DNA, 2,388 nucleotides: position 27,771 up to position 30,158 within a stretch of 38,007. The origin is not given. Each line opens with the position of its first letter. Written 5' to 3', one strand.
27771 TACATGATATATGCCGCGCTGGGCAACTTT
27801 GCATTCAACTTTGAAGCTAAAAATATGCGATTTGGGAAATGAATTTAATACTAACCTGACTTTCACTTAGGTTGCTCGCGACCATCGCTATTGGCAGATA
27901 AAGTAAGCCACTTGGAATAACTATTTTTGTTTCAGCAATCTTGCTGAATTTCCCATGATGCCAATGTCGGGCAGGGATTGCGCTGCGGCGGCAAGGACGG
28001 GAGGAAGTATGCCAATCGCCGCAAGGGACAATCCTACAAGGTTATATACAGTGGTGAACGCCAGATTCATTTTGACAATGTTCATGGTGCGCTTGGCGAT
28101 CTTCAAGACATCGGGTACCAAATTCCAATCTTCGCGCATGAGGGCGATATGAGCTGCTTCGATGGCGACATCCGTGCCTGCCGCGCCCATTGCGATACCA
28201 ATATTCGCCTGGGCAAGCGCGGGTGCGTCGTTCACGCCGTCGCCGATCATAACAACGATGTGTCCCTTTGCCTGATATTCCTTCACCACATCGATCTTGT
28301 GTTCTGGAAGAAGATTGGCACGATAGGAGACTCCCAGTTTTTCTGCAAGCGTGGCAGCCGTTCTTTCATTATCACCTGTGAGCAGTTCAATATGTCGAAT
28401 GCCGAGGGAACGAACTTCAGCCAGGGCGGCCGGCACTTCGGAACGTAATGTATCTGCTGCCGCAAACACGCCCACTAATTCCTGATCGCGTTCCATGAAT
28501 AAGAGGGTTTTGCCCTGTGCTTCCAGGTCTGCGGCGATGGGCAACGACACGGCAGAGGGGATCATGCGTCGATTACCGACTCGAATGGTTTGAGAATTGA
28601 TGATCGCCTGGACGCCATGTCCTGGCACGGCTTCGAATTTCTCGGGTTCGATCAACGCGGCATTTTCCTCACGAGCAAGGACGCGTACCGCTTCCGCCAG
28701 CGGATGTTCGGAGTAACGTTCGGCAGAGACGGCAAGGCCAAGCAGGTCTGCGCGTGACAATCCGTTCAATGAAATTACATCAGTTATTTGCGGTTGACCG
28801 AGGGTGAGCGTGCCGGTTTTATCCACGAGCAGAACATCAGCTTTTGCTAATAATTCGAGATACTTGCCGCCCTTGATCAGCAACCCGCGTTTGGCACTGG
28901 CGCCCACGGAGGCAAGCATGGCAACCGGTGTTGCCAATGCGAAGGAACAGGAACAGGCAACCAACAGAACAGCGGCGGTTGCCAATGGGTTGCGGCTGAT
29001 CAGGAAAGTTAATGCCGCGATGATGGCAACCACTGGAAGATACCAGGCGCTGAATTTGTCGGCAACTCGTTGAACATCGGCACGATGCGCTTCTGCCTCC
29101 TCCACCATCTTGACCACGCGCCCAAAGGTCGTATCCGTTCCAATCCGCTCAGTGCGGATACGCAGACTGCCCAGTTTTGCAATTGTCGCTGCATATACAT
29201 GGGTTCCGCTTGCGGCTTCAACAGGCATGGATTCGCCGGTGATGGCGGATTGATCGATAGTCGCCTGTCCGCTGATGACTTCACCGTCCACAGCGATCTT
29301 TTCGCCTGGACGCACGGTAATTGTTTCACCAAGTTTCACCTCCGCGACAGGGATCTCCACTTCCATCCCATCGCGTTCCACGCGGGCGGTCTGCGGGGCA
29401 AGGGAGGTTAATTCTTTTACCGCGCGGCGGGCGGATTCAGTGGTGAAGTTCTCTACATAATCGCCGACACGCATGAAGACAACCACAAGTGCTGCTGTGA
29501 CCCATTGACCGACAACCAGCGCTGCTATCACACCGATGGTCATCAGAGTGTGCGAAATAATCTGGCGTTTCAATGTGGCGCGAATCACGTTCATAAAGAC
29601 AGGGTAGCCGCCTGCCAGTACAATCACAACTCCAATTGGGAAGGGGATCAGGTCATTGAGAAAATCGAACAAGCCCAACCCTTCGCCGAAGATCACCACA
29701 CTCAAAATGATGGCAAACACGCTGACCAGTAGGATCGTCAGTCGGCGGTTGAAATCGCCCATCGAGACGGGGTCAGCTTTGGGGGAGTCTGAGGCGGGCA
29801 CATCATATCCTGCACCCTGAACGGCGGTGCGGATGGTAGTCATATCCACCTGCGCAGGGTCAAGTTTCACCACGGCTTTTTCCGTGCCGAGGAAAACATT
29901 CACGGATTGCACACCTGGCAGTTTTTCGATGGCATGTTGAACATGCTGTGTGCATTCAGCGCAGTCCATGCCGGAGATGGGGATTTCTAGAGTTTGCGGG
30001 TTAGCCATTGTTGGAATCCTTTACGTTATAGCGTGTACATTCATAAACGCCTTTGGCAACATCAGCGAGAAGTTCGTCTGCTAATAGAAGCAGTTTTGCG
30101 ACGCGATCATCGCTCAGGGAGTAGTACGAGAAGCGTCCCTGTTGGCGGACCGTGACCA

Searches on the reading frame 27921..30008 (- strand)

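Call 9: search_protein_families(library=pfam, proteins=[window:27921-30008:-], max_evalue=0.001)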
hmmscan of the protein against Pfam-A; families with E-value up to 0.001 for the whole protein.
window:27921-30008:- (695 aa): 5 families
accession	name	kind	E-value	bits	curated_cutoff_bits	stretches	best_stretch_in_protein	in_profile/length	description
PF00122.25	E1-E2_ATPase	-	7.7e-47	159.6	28.1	1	202-374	1-181/181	E1-E2 ATPase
PF00702.32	Hydrolase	-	3e-33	116.3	26.4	1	391-602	2-191/191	haloacid dehalogenase-like hydrolase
PF00403.32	HMA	-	4.3e-16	59.5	24.8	1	9-69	2-62/62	Heavy-metal-associated domain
PF08282.18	Hydrolase_3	-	4.5e-05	23.8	20.9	1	574-627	195-248/255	haloacid dehalogenase-like hydrolase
PF09890.14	DUF2117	-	0.00039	19.9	25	1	229-293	156-219/325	Uncharacterized protein conserved in archaea (DUF2117)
